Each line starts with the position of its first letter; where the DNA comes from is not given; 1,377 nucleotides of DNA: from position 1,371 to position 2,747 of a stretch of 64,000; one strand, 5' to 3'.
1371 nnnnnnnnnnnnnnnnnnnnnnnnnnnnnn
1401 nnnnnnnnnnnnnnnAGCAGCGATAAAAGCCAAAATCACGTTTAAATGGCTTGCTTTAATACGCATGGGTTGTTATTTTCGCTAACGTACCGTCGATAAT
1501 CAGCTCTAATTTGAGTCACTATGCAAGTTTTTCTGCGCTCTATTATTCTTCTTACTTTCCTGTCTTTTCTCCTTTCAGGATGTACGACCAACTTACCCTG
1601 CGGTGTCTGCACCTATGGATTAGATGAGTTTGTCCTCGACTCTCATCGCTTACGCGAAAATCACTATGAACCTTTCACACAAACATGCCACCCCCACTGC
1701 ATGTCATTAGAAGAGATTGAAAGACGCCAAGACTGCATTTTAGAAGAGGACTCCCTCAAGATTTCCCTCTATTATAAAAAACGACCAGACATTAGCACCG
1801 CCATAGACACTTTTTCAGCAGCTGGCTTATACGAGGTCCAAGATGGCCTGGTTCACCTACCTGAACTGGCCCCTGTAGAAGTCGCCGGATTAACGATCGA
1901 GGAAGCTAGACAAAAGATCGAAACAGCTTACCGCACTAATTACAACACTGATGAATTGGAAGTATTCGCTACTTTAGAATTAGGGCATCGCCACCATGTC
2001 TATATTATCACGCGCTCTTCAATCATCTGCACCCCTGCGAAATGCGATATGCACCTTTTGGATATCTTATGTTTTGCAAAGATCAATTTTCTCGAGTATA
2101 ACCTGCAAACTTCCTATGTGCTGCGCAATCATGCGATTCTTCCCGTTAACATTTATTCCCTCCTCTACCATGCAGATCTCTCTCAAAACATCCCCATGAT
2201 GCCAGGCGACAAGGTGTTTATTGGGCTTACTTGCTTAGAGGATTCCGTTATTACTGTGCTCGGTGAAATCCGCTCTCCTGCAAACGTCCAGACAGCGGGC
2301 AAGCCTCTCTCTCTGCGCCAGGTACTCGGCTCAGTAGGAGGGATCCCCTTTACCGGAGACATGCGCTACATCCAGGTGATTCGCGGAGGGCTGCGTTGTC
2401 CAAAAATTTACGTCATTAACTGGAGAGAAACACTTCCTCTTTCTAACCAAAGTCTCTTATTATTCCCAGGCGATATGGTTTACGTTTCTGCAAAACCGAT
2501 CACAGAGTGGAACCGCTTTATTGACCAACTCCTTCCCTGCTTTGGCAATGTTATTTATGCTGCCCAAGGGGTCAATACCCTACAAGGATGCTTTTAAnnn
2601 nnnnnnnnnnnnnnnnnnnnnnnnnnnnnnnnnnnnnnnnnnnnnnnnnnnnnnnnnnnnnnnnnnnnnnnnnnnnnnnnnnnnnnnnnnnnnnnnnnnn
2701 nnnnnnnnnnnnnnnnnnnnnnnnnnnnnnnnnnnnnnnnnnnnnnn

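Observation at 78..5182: Wzy-dependent-type polysaccharide assembly/export genes (Wzy/ligase-like, Wza-like, Wzc-like) in a chlamydial genome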

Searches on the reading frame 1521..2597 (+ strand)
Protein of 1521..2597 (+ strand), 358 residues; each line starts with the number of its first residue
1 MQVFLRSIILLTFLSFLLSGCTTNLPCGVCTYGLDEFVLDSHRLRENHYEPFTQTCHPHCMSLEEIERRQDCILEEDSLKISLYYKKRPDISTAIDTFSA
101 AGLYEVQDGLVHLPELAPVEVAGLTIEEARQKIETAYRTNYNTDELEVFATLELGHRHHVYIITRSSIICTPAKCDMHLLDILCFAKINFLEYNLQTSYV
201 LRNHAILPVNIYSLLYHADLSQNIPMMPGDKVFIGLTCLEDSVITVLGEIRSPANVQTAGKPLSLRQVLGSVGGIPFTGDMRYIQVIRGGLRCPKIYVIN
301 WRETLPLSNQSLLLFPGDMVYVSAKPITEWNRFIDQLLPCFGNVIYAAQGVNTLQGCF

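Call 3: search_protein_families(library=pfam, proteins=[window:1521-2597:+], max_evalue=1)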
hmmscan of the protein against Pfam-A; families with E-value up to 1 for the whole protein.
window:1521-2597:+ (358 aa): 6 families
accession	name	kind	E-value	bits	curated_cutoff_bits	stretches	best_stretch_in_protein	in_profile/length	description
PF22461.2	SLBB_2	-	1.5e-11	44.6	27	1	244-322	3-79/79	SLBB domain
PF02563.21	Poly_export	-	1.6e-07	31.9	28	1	75-141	11-66/77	Polysaccharide biosynthesis/export protein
PF18412.6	Wza_C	-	7.5e-05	22.9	25.8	1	326-352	2-28/30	Outer-membrane lipoprotein Wza C-terminal domain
PF10531.15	SLBB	-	8e-05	22.8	27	1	243-291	1-50/55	SLBB domain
PF15392.11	Joubert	-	0.0037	17.3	27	1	36-95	73-130/334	Joubert syndrome-associated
PF20760.2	P23-45_gp39_N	-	0.24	11.9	32.3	1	57-115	35-89/94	Thermus phage P23-45 gp39, N-terminal domain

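Call 4: search_protein_families(library=ncbifam, proteins=[window:1521-2597:+], max_evalue=1)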
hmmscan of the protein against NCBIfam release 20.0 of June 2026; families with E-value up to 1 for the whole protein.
window:1521-2597:+ (358 aa): 3 families
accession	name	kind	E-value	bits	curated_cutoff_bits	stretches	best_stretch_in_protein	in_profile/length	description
NF011658.0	PRK15078.1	subfamily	4.2e-18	65.3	333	1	89-354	101-376/380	polysaccharide export protein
TIGR03027.2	pepcterm_export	equivalog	3.2e-06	26.9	180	1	108-234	30-164/169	XrtA/PEP-CTERM system exopolysaccharide export protein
TIGR03028.1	EpsE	equivalog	0.0084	15.5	262.65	1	108-288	29-208/239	polysaccharide export protein EpsE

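Call 9: find_homologous_proteins(query=window:1521-2597:+, max_evalue=0.00001)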
Query window:1521-2597:+ (358 aa): 370 proteins with E <= 0.00001 among 2530 candidates; the best 120 are listed.
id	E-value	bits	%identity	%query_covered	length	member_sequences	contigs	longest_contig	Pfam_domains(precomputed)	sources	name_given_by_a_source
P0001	2.7e-243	825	100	100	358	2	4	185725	PF02563.22,PF22461.3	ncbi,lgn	-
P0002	4.0e-74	268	43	94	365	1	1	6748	PF10531.16,PF02563.22,PF22461.3,PF18412.7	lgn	-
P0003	1.1e-73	267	44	96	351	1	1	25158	PF02563.22,PF22461.3,PF18412.7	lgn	-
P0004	1.3e-73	266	44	93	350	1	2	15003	PF02563.22,PF22461.3,PF18412.7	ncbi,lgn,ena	-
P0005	2.6e-71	259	41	98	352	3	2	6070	PF02563.22,PF22461.3,PF18412.7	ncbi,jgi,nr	ncbi:MAG TPA: hypothetical protein VHL30_00505 [Chlamydiales bacterium]|jgi:polysaccharide export ou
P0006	3.9e-71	258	42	94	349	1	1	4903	PF10531.16,PF02563.22,PF22461.3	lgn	-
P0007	8.1e-71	257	41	96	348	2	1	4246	PF02563.22,PF22461.3,PF18412.7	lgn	-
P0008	8.7e-71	257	43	88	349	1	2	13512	PF02563.22,PF22461.3,PF18412.7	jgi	jgi:polysaccharide biosynthesis/export protein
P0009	1.7e-70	256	41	89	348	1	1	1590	PF02563.22,PF22461.3,PF18412.7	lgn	-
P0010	3.4e-70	255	43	95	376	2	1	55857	PF02563.22,PF22461.3,PF18412.7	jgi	-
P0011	3.9e-70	255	43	89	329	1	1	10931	PF10531.16,PF02563.22,PF22461.3,PF18412.7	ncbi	-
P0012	8.4e-70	254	43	93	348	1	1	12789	PF10531.16,PF02563.22,PF22461.3,PF18412.7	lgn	-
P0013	9.6e-70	254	41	96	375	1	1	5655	PF02563.22,PF22461.3,PF18412.7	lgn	-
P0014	1.1e-69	254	41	100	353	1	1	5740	PF02563.22,PF22461.3,PF18412.7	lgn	-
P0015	1.6e-69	253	42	93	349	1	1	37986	PF02563.22,PF22461.3,PF18412.7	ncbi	-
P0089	1.9e-66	243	41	94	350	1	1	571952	PF02563.22,PF22461.3,PF18412.7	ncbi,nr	ncbi:MAG: polysaccharide biosynthesis/export family protein [Parachlamydiales bacterium]|nr:polysacc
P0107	4.3e-66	242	41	94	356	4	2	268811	PF02563.22,PF22461.3,PF18412.7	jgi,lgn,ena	-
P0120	1.1e-65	240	39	97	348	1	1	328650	PF02563.22,PF22461.3,PF18412.7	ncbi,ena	-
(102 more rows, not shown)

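Call 25: find_related_loci(query=A2, collection=genome_contigs, flank=10000)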
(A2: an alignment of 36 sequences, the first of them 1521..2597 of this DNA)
Query A2 (358 aa) in genome_contigs; peptide patterns used: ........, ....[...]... (x = any residue, [..] = any of these).
283 stretches matched a pattern; 243 encode a relative of the query (tblastn E <= 1e-3); the best 80 are kept; 80 distinct loci.
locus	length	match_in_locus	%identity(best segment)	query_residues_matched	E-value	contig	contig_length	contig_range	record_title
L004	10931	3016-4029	42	2-344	7e-77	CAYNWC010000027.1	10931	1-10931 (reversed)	MAG TPA_asm: uncultured bacterium isolate SRP200132_co1_23 genome assembly, contig: NODE_10656_length_10931_cov_5.233634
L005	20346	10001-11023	42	4-350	8e-76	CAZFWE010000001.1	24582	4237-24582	MAG TPA_asm: uncultured bacterium isolate SRP193066_co1_78 genome assembly, contig: NODE_2107_length_24582_cov_4.232845,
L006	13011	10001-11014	42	1-344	2e-75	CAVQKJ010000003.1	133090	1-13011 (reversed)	MAG: uncultured Chlamydiae bacterium isolate MFD00008.bin.3.143 genome assembly, contig: contig_109026, whole genome sho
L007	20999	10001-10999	42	17-354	2e-75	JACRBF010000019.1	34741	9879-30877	MAG: Chlamydiia bacterium isolate NC_groundwater_1613_Pr3_B-0.1um_48_32 SR-2_scaffold_141_1063571, whole genome shotgun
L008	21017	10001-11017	42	2-344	2e-74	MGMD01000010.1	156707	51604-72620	MAG: Chlamydiae bacterium RIFCSPLOWO2_12_FULL_45_20 rifcsplowo2_12_scaffold_168, whole genome shotgun sequence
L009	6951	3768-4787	38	7-352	3e-74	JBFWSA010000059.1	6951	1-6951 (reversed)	MAG: Simkaniaceae bacterium isolate CA_2019_TPBF_219 NODE_42635_length_6951_cov_4.586606_TPBF, whole genome shotgun sequ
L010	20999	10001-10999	42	4-341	9e-74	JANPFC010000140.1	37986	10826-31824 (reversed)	MAG: Chlamydiota bacterium isolate VAR_78_metabat_106 VAR_78_k141_818188, whole genome shotgun sequence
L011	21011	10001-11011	39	2-344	4e-73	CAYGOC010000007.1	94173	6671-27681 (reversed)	MAG TPA_asm: uncultured bacterium isolate ERP117304_co1_108 genome assembly, contig: NODE_305_length_94173_cov_17.181017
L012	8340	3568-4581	41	2-344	3e-73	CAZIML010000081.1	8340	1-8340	MAG TPA_asm: uncultured bacterium isolate SRP298887_co1_67 genome assembly, contig: NODE_9988_length_8340_cov_4.762100,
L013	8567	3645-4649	40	2-341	5e-73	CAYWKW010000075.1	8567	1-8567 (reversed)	MAG TPA_asm: uncultured bacterium isolate SRP200132_co2_218 genome assembly, contig: NODE_8270_length_8567_cov_9.858788,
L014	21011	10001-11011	40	3-344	1e-72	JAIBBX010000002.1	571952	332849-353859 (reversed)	MAG: Parachlamydiales bacterium isolate SSF52 NODE_47_length_571952_cov_25.852332, whole genome shotgun sequence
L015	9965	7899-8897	41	4-340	9e-73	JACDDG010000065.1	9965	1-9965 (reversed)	MAG: Parachlamydiaceae bacterium isolate MGR_bin328 SD2899_NODE_2047_length_9965_cov_0.954259, whole genome shotgun sequ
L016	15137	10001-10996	41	5-341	1e-72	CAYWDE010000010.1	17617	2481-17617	MAG TPA_asm: uncultured bacterium isolate SRP302895_co1_246 genome assembly, contig: NODE_6056_length_17617_cov_4.142296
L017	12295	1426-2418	41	17-349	2e-72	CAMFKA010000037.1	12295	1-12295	MAG: uncultured Chlamydiaceae bacterium isolate SRR12456173_bin.8_metaWRAP_v1.3_MAG genome assembly, contig: ERZ12289974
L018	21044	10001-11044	41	6-351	5e-72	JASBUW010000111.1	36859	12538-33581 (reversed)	MAG: Parachlamydiaceae bacterium isolate BWSM_84 k141_1858116, whole genome shotgun sequence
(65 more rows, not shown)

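Call 28: find_encoding_contigs(protein=P0089, flank=10000, max_places=1)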
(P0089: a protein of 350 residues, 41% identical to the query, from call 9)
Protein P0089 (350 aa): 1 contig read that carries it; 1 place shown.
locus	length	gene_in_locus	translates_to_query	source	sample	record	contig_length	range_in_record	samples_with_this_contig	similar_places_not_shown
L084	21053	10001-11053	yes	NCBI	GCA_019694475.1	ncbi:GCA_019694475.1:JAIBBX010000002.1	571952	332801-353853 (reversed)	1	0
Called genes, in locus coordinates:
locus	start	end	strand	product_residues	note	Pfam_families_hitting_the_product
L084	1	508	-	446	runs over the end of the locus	PF10396:TrmE_N, PF00009:GTP_EFTU (faint), PF03193:RsgA_GTPase (faint), PF12631:MnmE_helical, PF00350:Dynamin_N (faint), PF01926:MMR_HSR1, PF02421:FeoB_N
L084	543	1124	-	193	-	PF01330:RuvA_N, PF00633:HHH (faint), PF02371:Transposase_20 (faint), PF12836:HHH_3 (faint), PF14520:HHH_5, PF21176:RecR_HhH (faint), PF07499:RuvA_C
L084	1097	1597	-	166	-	PF02075:RuvC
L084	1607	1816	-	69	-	-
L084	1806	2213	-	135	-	-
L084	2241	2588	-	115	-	-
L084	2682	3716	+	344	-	PF01075:Glyco_transf_9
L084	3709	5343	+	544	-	PF01704:UDPGP, PF12804:NTP_transf_3 (weak)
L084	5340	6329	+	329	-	PF01210:NAD_Gly3P_dh_N, PF03807:F420_oxidored (weak), PF07479:NAD_Gly3P_dh_C, PF20618:GPD_NAD_C_bact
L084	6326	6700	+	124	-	-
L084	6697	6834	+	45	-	-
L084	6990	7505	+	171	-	-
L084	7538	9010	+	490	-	PF03853:YjeF_N, PF01256:Carb_kinase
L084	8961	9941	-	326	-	PF01073:3Beta_HSD, PF01370:Epimerase, PF02719:Polysacc_synt_2, PF04321:RmlD_sub_bind, PF07993:NAD_binding_4 (faint), PF16363:GDP_Man_Dehyd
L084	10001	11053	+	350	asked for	PF02563:Poly_export, PF22461:SLBB_2, PF18412:Wza_C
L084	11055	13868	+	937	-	-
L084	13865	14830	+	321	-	PF01073:3Beta_HSD (weak), PF01370:Epimerase, PF02719:Polysacc_synt_2 (faint), PF04321:RmlD_sub_bind, PF07993:NAD_binding_4 (faint), PF16363:GDP_Man_Dehyd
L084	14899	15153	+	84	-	-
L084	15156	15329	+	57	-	-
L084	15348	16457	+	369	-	PF04055:Radical_SAM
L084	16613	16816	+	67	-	-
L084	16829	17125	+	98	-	-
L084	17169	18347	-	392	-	-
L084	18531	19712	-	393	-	-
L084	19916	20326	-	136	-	-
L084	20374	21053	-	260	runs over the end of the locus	PF01697:Glyco_transf_92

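Call 29: find_encoding_contigs(protein=P0107, flank=10000, max_places=1)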
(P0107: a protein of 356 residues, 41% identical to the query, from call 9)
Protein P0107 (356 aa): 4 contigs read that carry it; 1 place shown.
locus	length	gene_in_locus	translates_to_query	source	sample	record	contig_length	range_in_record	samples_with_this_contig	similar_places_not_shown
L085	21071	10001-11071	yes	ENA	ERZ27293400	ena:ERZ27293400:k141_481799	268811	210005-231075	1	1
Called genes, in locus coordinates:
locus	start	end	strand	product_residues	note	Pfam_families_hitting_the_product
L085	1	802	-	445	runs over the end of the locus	PF10396:TrmE_N, PF12631:MnmE_helical, PF01926:MMR_HSR1, PF02421:FeoB_N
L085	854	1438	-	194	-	PF01330:RuvA_N, PF00633:HHH (faint), PF14520:HHH_5, PF07499:RuvA_C (weak)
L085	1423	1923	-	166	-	PF02075:RuvC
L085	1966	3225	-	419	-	-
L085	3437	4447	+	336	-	PF01075:Glyco_transf_9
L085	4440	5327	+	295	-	-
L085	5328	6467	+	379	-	PF01704:UDPGP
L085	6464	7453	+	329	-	PF01210:NAD_Gly3P_dh_N, PF07479:NAD_Gly3P_dh_C, PF20618:GPD_NAD_C_bact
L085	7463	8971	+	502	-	PF03853:YjeF_N, PF01256:Carb_kinase, PF08543:Phos_pyr_kin (weak), PF02110:HK (weak)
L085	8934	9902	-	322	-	PF01073:3Beta_HSD, PF01370:Epimerase, PF02719:Polysacc_synt_2, PF04321:RmlD_sub_bind, PF07993:NAD_binding_4 (faint), PF16363:GDP_Man_Dehyd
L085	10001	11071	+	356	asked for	PF02563:Poly_export, PF22461:SLBB_2, PF18412:Wza_C (weak)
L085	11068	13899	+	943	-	PF13614:AAA_31 (faint)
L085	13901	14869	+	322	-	PF01073:3Beta_HSD, PF01370:Epimerase, PF07993:NAD_binding_4 (faint), PF16363:GDP_Man_Dehyd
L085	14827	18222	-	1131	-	PF03717:PBP_dimer, PF00905:Transpeptidase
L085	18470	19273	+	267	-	PF00318:Ribosomal_S2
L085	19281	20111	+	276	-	PF00889:EF_TS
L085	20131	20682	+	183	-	PF01765:RRF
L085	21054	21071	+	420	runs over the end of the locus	PF05150:Legionella_OMP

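Call 52: search_protein_families(library=ncbifam, proteins=[L084:8961-9941:-, L084:13865-14830:+, L085:8934-9902:-, L085:13901-14869:+, L084:3709-5343:+], max_evalue=0.00001)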
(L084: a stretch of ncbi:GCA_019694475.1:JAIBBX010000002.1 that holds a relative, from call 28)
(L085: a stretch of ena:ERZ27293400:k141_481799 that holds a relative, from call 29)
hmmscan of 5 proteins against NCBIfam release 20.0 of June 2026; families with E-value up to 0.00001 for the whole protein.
L084:8961-9941:- (326 aa): 25 families
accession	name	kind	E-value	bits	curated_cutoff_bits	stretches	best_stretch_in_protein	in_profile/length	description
TIGR01181.1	dTDP_gluc_dehyt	equivalog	1.2e-44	152.8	365.1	1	3-314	1-314/321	dTDP-glucose 4,6-dehydratase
TIGR01179.1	galE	equivalog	2.1e-44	151.7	262.3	2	3-184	1-178/332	UDP-glucose 4-epimerase GalE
TIGR04180.1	EDH_00030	hypoth_equivalog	3.4e-35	121.5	475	1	4-297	1-295/297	NAD-dependent 4,6-dehydratase LegB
NF011728.1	PRK15181.1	equivalog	3.5e-35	121.6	760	1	2-315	16-341/348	Vi polysaccharide biosynthesis UDP-N-acetylglucosaminuronic acid C-4 epimerase TviC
TIGR02197.1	heptose_epim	equivalog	2.1e-33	115.8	274.6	1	4-313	1-315/316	ADP-glyceromanno-heptose 6-epimerase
NF007956.0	PRK10675.1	subfamily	7.4e-25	87.8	394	1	3-191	2-189/338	UDP-glucose 4-epimerase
NF007490.0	PRK10084.1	subfamily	1.1e-23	83.9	649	1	3-313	2-336/361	dTDP-glucose 4,6-dehydratase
NF007582.0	PRK10217.1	equivalog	2.7e-23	82.6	698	1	1-260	1-268/355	dTDP-glucose 4,6-dehydratase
TIGR02622.1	CDP_4_6_dhtase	equivalog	1.8e-19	70.1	278.45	1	2-170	5-172/352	CDP-glucose 4,6-dehydratase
NF043036.1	ErythonDh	equivalog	3.6e-18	65.8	325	1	3-207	2-203/321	D-erythronate dehydrogenase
NF042422.1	oxyalk_red_OleD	equivalog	1.7e-17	63.8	580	1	3-273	2-261/329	2-alkyl-3-oxoalkanoate reductase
TIGR03466.1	HpnA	hypoth_equivalog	1.7e-15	56.7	367.65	1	3-273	2-257/327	hopanoid-associated sugar epimerase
NF008872.0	PRK11908.1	equivalog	3.6e-15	55.9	294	1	1-247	1-255/349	bifunctional UDP-4-keto-pentose/UDP-xylose synthase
NF042423.1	oxyalk_red_Shew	equivalog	5.8e-15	55.2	580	1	2-272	9-267/331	2-alkyl-3-oxoalkanoate reductase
NF047922.1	GDPFucSynFcl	equivalog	1.2e-14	54.5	500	1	58-313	35-303/308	GDP-L-fucose synthase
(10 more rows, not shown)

L084:13865-14830:+ (321 aa): 20 families
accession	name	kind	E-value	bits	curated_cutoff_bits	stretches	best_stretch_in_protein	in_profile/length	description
TIGR01181.1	dTDP_gluc_dehyt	equivalog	1.3e-39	136.2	365.1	1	8-310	1-312/321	dTDP-glucose 4,6-dehydratase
TIGR04180.1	EDH_00030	hypoth_equivalog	1.7e-33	116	475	1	9-296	1-296/297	NAD-dependent 4,6-dehydratase LegB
NF005998.1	PRK08125.1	equivalog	1.2e-29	103.2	777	1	5-309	314-649/649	bifunctional UDP-4-amino-4-deoxy-L-arabinose formyltransferase/UDP-glucuronic acid oxidase ArnA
TIGR01179.1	galE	equivalog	7.4e-29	100.6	262.3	1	8-308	1-324/332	UDP-glucose 4-epimerase GalE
NF008872.0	PRK11908.1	equivalog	1.1e-26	93.7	294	1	7-310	2-336/349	bifunctional UDP-4-keto-pentose/UDP-xylose synthase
NF011728.1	PRK15181.1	equivalog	8.7e-26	90.7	760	1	5-309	14-337/348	Vi polysaccharide biosynthesis UDP-N-acetylglucosaminuronic acid C-4 epimerase TviC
NF007490.0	PRK10084.1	subfamily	2.7e-24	85.9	649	1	8-309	2-334/361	dTDP-glucose 4,6-dehydratase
NF007582.0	PRK10217.1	equivalog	5.2e-24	85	698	1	7-260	2-270/355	dTDP-glucose 4,6-dehydratase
TIGR02197.1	heptose_epim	equivalog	1.1e-21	77.3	274.6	1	9-307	1-311/316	ADP-glyceromanno-heptose 6-epimerase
NF047922.1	GDPFucSynFcl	equivalog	3e-17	63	500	1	162-309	147-301/308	GDP-L-fucose synthase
NF007956.0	PRK10675.1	subfamily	1.8e-14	53.6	394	1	8-305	2-325/338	UDP-glucose 4-epimerase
TIGR02622.1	CDP_4_6_dhtase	equivalog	7.4e-14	51.6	278.45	1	5-311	3-332/352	CDP-glucose 4,6-dehydratase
NF041015.1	UDPsulfquin_syn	equivalog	5.9e-12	45.2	575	0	189-229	236-276/384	UDP-sulfoquinovose synthase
NF008360.0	PRK11150.1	equivalog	2e-11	43.7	452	1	9-272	2-265/310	ADP-glyceromanno-heptose 6-epimerase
NF047837.1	UDPAcbARedWbcJ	equivalog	4.9e-11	42.1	500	1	148-269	102-224/372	UDP-2-acetamido-2,6-beta-L-arabino-hexul-4-ose reductase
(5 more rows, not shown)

L085:8934-9902:- (322 aa): 23 families
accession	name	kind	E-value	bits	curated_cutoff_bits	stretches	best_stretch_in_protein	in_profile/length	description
TIGR01179.1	galE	equivalog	2.6e-43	148.1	262.3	2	3-184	1-178/332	UDP-glucose 4-epimerase GalE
TIGR01181.1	dTDP_gluc_dehyt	equivalog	3.8e-40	137.9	365.1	1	3-313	1-313/321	dTDP-glucose 4,6-dehydratase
TIGR02197.1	heptose_epim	equivalog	7.2e-39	133.8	274.6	1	4-312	1-314/316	ADP-glyceromanno-heptose 6-epimerase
TIGR04180.1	EDH_00030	hypoth_equivalog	7.3e-32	110.6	475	1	4-296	1-294/297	NAD-dependent 4,6-dehydratase LegB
NF011728.1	PRK15181.1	equivalog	5.3e-30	104.6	760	1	2-312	16-338/348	Vi polysaccharide biosynthesis UDP-N-acetylglucosaminuronic acid C-4 epimerase TviC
NF007956.0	PRK10675.1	subfamily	1.3e-27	96.9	394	1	3-187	2-185/338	UDP-glucose 4-epimerase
TIGR02622.1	CDP_4_6_dhtase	equivalog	7.7e-22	77.9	278.45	1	2-170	5-172/352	CDP-glucose 4,6-dehydratase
NF007490.0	PRK10084.1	subfamily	2.1e-21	76.3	649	1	3-312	2-335/361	dTDP-glucose 4,6-dehydratase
NF007582.0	PRK10217.1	equivalog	1.1e-20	74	698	1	1-311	1-331/355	dTDP-glucose 4,6-dehydratase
NF043036.1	ErythonDh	equivalog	4.5e-18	65.5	325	1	3-202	2-199/321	D-erythronate dehydrogenase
NF047922.1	GDPFucSynFcl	equivalog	9.6e-16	58.1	500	1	43-312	23-302/308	GDP-L-fucose synthase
NF008360.0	PRK11150.1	equivalog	2.3e-14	53.3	452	1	4-310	2-305/310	ADP-glyceromanno-heptose 6-epimerase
NF042423.1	oxyalk_red_Shew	equivalog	2.5e-13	49.8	580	1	2-231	9-220/331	2-alkyl-3-oxoalkanoate reductase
TIGR01214.1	rmlD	equivalog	3.2e-12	46.1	224.05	1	3-209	1-176/285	dTDP-4-dehydrorhamnose reductase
TIGR03466.1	HpnA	hypoth_equivalog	7.9e-12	44.7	367.65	1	3-273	2-257/327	hopanoid-associated sugar epimerase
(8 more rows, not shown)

L085:13901-14869:+ (322 aa): 19 families
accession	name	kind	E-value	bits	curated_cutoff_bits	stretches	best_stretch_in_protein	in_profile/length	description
TIGR01181.1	dTDP_gluc_dehyt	equivalog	2.6e-37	128.6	365.1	1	5-310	1-313/321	dTDP-glucose 4,6-dehydratase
TIGR04180.1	EDH_00030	hypoth_equivalog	6.8e-37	127.1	475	1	6-265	1-262/297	NAD-dependent 4,6-dehydratase LegB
NF005998.1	PRK08125.1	equivalog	8e-29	100.5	777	1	2-258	314-584/649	bifunctional UDP-4-amino-4-deoxy-L-arabinose formyltransferase/UDP-glucuronic acid oxidase ArnA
NF008872.0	PRK11908.1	equivalog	4.4e-27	95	294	1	4-259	2-271/349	bifunctional UDP-4-keto-pentose/UDP-xylose synthase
NF007490.0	PRK10084.1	subfamily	4.1e-25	88.5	649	1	5-310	2-336/361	dTDP-glucose 4,6-dehydratase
TIGR01179.1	galE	equivalog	4.5e-24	84.9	262.3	1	5-307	1-324/332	UDP-glucose 4-epimerase GalE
NF007582.0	PRK10217.1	equivalog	2.2e-22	79.7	698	1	4-259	2-270/355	dTDP-glucose 4,6-dehydratase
NF011728.1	PRK15181.1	equivalog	2.3e-22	79.5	760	1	3-308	15-337/348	Vi polysaccharide biosynthesis UDP-N-acetylglucosaminuronic acid C-4 epimerase TviC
TIGR02197.1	heptose_epim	equivalog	9.8e-19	67.7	274.6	1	6-307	1-312/316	ADP-glyceromanno-heptose 6-epimerase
NF007956.0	PRK10675.1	subfamily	5.1e-15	55.4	394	1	5-307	2-328/338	UDP-glucose 4-epimerase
NF047922.1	GDPFucSynFcl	equivalog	1.8e-13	50.6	500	1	197-310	192-303/308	GDP-L-fucose synthase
NF041015.1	UDPsulfquin_syn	equivalog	2.2e-12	46.7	575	1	186-304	236-359/384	UDP-sulfoquinovose synthase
TIGR02622.1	CDP_4_6_dhtase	equivalog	4.1e-12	45.9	278.45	1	2-315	3-337/352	CDP-glucose 4,6-dehydratase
TIGR01472.1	gmd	equivalog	6.7e-11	42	415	1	7-231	4-242/342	GDP-mannose 4,6-dehydratase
NF047837.1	UDPAcbARedWbcJ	equivalog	2.1e-10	40.1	500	1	145-267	102-223/372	UDP-2-acetamido-2,6-beta-L-arabino-hexul-4-ose reductase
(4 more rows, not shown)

L084:3709-5343:+ (544 aa): 0 families
